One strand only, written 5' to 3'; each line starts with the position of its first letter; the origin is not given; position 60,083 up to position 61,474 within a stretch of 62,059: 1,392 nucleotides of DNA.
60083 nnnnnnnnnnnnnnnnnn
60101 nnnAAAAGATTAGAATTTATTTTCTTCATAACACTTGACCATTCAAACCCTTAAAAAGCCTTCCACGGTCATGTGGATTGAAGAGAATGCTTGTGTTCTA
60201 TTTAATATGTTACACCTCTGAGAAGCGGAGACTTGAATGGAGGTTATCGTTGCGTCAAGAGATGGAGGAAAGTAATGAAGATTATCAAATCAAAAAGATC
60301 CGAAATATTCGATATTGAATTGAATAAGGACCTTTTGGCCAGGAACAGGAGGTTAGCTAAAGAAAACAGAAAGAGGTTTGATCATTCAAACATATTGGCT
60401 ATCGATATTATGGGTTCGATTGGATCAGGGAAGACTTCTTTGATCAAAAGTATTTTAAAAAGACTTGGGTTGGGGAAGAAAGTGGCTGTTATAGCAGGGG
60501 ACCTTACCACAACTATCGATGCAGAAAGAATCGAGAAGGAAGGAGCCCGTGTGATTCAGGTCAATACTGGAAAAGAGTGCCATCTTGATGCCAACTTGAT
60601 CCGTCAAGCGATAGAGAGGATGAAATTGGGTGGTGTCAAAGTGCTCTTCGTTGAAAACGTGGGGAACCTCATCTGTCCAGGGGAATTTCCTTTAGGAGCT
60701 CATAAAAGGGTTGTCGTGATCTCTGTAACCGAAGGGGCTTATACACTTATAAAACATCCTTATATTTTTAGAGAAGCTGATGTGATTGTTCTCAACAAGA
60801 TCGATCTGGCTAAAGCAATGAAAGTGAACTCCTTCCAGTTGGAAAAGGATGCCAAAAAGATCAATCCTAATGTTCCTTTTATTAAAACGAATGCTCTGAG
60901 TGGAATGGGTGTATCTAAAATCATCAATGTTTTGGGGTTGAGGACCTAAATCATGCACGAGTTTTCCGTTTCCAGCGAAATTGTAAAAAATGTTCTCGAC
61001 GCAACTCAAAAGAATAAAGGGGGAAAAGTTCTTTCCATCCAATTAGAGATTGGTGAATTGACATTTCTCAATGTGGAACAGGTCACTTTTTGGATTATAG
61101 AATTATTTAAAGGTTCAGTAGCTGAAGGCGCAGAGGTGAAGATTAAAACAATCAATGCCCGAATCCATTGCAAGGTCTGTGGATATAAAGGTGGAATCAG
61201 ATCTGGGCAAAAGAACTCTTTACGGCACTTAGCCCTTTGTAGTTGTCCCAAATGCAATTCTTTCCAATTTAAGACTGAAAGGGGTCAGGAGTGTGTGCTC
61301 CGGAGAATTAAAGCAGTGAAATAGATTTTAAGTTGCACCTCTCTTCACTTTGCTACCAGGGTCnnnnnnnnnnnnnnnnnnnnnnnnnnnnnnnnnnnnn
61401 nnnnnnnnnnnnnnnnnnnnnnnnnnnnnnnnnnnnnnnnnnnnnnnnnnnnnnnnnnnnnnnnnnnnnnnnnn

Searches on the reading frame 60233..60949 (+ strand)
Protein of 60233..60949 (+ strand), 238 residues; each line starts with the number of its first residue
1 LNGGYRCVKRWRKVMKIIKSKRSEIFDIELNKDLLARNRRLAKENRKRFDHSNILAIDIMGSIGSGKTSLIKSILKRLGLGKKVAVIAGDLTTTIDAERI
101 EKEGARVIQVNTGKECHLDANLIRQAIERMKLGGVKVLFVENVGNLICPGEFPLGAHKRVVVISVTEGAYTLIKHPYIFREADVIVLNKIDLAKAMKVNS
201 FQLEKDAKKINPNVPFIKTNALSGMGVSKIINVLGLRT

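Call 10: search_protein_families(library=pfam, proteins=[window:60233-60949:+])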
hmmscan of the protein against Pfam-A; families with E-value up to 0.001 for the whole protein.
window:60233-60949:+ (238 aa): 2 families
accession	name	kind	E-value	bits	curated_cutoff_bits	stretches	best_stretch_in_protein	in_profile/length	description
PF02492.25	cobW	-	6e-25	88.3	20.7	1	58-217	4-179/180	CobW/HypB/UreG, nucleotide-binding domain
PF00009.33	GTP_EFTU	-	1.8e-05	24.8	26.5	0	53-110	2-59/188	Elongation factor Tu GTP binding domain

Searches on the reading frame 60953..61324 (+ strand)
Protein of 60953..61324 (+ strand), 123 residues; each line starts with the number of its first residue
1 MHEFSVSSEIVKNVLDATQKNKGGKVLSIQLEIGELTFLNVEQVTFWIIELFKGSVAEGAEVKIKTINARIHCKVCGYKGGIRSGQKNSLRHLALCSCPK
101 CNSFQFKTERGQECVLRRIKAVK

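Call 10: search_protein_families(library=pfam, proteins=[window:60953-61324:+])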
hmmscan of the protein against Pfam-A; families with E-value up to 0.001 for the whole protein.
window:60953-61324:+ (123 aa): 1 family
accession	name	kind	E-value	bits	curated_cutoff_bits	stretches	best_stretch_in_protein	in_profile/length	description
PF01155.25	HypA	-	5.4e-23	81.6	28.9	1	1-120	1-111/112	Hydrogenase/urease nickel incorporation, metallochaperone, hypA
